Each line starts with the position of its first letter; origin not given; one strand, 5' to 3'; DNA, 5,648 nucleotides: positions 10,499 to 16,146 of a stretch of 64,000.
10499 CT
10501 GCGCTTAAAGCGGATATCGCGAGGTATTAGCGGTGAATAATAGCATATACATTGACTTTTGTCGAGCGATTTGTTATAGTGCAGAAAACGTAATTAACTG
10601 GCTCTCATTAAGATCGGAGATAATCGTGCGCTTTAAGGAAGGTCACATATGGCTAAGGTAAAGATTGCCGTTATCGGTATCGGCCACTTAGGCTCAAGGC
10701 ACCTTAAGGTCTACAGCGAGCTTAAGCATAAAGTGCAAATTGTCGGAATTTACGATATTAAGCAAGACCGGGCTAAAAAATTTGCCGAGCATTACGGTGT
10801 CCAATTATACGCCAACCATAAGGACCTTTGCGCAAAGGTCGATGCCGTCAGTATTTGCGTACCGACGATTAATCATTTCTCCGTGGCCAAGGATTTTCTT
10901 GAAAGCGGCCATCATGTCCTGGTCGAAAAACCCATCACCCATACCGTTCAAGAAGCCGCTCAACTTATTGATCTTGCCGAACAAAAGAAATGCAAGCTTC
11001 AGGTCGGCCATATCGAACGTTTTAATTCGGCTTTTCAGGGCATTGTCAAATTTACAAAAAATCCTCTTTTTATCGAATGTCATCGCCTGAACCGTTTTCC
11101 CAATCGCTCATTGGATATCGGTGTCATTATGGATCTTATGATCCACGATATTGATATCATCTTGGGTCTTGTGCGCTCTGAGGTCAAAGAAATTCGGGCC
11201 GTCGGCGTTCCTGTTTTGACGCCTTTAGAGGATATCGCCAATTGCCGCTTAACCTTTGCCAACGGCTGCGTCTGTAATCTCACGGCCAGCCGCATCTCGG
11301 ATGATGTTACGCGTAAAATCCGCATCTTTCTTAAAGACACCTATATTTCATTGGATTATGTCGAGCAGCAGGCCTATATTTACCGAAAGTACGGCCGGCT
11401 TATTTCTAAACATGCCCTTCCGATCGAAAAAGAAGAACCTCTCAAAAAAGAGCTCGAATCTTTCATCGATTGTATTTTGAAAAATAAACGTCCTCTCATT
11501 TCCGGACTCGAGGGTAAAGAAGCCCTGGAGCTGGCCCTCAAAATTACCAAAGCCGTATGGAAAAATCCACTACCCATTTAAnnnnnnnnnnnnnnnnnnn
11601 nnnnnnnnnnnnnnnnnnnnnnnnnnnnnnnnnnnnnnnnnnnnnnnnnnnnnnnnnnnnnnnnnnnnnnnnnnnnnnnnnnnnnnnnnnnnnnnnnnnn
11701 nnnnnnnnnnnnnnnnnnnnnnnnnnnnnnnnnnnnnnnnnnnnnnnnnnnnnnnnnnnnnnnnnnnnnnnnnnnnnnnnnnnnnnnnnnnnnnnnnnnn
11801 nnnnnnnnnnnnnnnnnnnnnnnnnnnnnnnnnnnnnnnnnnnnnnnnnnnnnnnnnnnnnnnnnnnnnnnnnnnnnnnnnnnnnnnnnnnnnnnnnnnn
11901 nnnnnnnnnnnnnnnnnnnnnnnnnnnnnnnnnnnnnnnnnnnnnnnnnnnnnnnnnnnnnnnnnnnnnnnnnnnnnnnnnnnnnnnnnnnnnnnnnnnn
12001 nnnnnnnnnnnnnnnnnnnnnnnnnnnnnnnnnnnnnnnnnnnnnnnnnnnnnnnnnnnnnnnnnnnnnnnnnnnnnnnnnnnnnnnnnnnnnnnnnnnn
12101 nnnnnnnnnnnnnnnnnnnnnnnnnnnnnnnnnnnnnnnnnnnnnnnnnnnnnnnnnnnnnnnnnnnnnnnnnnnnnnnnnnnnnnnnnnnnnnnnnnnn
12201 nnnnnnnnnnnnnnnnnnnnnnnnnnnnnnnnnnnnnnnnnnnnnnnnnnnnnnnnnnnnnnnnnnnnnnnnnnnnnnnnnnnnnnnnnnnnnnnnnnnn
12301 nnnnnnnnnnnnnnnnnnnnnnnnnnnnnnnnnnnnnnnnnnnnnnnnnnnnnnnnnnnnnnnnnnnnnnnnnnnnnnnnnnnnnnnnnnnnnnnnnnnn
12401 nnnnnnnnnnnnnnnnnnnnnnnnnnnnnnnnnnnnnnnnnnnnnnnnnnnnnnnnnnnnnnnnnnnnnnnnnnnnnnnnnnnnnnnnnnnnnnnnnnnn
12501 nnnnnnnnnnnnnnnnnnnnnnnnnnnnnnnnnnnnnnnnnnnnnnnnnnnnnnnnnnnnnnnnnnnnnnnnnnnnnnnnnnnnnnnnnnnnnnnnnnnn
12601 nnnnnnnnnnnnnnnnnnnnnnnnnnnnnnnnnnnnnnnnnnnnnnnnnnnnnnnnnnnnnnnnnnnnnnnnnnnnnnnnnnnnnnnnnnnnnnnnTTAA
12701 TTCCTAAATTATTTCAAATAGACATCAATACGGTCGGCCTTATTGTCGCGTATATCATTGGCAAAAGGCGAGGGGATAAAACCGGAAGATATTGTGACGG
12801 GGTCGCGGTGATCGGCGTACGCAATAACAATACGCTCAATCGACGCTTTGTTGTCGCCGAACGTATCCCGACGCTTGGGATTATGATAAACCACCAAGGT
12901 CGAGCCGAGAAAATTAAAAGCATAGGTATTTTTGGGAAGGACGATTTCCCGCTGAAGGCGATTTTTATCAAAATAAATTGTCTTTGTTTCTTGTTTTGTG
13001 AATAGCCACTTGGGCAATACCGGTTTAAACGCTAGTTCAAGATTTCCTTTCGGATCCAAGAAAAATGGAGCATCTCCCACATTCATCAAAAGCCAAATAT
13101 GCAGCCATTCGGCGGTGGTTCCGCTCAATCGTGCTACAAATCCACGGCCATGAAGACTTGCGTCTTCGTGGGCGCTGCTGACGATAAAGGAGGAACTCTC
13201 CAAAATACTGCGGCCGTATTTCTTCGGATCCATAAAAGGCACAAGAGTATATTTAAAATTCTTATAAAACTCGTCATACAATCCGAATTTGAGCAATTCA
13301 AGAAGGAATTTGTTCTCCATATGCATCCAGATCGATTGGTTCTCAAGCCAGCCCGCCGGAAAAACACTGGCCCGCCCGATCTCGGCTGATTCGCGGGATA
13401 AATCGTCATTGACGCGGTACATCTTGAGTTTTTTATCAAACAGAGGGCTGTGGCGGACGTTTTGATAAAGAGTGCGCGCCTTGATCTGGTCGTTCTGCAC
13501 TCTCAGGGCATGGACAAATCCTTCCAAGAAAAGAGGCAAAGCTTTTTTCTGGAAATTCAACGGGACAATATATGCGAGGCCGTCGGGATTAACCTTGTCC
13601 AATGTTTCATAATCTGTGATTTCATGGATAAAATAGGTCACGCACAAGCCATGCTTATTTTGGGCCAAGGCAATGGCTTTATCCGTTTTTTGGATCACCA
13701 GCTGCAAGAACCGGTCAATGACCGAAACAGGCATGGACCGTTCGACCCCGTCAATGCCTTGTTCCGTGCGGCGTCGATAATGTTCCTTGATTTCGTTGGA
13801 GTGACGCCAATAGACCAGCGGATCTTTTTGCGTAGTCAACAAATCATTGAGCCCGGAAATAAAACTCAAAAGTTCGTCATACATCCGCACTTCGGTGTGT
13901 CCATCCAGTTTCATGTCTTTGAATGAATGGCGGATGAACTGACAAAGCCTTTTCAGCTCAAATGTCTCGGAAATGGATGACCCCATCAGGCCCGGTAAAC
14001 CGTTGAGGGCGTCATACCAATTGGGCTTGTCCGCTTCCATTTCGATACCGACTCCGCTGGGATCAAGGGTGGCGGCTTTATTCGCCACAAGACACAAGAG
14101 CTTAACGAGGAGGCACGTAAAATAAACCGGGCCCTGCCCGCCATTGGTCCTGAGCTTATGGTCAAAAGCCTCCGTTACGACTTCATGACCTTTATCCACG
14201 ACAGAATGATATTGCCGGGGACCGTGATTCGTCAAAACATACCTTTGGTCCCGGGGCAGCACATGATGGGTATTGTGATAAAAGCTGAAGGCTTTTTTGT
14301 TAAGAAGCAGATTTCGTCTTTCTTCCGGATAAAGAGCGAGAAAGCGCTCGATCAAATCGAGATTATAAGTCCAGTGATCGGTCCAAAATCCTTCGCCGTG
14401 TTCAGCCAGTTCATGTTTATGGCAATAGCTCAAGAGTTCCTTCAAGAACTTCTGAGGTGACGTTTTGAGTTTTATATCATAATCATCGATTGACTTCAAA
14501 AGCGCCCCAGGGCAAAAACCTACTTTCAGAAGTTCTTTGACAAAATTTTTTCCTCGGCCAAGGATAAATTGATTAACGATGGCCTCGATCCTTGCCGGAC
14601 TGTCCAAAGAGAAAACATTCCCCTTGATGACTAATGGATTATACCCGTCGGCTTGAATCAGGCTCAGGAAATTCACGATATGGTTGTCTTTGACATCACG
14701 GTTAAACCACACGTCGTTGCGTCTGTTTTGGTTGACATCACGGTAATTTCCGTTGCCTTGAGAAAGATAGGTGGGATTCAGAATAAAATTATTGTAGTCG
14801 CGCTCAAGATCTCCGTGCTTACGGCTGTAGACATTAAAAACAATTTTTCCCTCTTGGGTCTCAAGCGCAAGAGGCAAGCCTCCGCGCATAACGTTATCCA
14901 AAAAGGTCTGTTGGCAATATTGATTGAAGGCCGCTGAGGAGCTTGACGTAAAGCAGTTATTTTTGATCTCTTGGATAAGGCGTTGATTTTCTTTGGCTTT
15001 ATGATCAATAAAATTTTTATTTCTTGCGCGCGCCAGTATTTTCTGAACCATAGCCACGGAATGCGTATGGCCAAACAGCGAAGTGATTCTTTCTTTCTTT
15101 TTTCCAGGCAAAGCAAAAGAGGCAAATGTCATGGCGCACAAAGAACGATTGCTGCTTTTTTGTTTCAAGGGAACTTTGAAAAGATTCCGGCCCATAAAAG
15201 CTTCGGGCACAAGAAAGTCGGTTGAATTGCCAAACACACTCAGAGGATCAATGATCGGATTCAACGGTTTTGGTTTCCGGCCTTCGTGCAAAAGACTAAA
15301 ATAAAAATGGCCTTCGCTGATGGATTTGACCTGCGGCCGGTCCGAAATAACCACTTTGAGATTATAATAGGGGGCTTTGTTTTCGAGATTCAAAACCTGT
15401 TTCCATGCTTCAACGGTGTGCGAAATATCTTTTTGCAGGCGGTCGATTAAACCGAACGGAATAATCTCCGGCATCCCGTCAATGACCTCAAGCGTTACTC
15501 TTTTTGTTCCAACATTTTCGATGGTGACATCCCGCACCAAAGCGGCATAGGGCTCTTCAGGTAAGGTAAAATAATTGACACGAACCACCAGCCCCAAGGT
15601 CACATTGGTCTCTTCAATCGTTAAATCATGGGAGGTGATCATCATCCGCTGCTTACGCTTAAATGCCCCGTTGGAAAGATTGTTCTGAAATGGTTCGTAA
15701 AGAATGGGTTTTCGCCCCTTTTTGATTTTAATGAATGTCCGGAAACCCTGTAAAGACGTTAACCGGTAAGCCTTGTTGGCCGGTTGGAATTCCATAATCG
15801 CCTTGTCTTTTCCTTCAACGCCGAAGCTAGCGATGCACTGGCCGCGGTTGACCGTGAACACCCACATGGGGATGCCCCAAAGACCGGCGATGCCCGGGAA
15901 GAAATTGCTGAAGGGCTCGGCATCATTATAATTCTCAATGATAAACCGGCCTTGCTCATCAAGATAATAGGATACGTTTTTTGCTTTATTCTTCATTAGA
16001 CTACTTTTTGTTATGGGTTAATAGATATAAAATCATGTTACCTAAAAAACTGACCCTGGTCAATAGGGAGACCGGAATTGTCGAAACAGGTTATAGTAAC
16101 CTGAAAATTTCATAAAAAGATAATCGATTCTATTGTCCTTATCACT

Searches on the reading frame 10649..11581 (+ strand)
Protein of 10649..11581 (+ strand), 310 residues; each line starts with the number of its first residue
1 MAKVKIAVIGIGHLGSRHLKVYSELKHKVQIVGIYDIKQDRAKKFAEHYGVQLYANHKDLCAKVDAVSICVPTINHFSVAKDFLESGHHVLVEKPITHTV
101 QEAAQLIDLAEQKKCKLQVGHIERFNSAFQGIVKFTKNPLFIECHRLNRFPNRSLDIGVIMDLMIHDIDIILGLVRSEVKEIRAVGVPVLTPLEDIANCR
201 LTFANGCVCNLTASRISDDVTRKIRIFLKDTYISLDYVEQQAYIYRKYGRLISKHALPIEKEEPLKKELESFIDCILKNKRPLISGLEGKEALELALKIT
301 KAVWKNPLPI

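Call 51: search_protein_families(library=pfam, proteins=[window:10649-11581:+], max_evalue=0.001)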
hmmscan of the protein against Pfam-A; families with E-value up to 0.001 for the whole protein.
window:10649-11581:+ (310 aa): 7 families
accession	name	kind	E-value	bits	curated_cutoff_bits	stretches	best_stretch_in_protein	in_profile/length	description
PF01408.29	GFO_IDH_MocA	-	2.3e-34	119.1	24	1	4-121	1-120/120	Oxidoreductase family, NAD-binding Rossmann fold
PF22725.1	GFO_IDH_MocA_C3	-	1.7e-10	41.4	27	1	147-227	33-117/124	GFO/IDH/MocA C-terminal domain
PF03807.23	F420_oxidored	-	6.2e-07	30.4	21.6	1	5-88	1-85/94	NADP oxidoreductase coenzyme F420-dependent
PF02629.25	CoA_binding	-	1.2e-05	26.4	22.3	1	3-88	3-88/97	CoA binding domain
PF03446.21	NAD_binding_2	-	1.6e-05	25.4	21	1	5-76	1-68/161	NAD binding domain of 6-phosphogluconate dehydrogenase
PF02826.25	2-Hacid_dh_C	-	0.00066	19.5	25.1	1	4-73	37-101/178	D-isomer specific 2-hydroxyacid dehydrogenase, NAD binding domain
PF02894.22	GFO_IDH_MocA_C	-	0.00079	19.7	22.9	0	153-217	36-105/218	Oxidoreductase family, C-terminal alpha/beta domain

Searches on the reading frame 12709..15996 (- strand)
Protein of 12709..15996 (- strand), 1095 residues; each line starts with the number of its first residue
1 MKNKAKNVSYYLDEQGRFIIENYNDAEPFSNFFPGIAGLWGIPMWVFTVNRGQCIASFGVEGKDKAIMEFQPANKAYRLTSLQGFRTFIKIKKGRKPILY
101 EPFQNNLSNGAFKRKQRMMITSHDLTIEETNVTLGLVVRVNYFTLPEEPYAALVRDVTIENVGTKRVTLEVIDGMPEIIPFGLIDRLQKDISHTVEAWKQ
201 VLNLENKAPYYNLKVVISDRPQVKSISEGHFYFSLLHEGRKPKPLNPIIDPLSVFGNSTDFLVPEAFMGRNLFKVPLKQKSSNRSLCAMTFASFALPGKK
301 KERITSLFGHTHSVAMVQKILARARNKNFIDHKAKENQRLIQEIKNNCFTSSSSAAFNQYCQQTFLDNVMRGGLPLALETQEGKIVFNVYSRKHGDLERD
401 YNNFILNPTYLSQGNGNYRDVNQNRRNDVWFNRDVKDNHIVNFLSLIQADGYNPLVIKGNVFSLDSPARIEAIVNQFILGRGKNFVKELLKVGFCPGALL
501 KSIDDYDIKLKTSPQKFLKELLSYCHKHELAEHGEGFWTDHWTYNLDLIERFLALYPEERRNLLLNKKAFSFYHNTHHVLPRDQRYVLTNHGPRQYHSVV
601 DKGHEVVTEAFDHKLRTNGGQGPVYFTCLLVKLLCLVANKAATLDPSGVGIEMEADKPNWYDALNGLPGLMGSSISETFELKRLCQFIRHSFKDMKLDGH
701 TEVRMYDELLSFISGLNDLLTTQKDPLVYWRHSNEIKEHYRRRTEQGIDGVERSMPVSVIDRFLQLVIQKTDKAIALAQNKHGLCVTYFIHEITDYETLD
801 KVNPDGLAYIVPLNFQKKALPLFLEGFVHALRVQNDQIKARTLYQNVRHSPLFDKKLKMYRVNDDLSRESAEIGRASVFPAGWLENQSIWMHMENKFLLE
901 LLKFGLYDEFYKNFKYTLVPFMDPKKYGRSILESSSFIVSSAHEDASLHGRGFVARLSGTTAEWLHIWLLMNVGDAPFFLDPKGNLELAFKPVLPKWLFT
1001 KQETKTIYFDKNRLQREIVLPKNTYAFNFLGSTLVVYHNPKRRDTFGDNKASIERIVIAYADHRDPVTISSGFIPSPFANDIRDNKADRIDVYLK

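Call 19: search_protein_families(library=pfam, proteins=[window:12709-15996:-], max_evalue=0.001)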
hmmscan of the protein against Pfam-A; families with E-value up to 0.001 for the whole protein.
window:12709-15996:- (1095 aa): 0 families

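Call 82: search_solved_structures(query=window:12709-15996:-, max_evalue=0.1)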
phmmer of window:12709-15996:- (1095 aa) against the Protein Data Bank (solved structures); distinct sequences matched with E-value up to 0.1: 2.
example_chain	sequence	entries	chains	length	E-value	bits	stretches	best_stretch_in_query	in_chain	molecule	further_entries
9h8v_A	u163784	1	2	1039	7.1e-211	706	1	18-1002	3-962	Cellobiose phosphorylase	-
9qqk_A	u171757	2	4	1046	1.6e-210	704.8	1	17-1002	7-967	gh161 phosphorylase | GH161A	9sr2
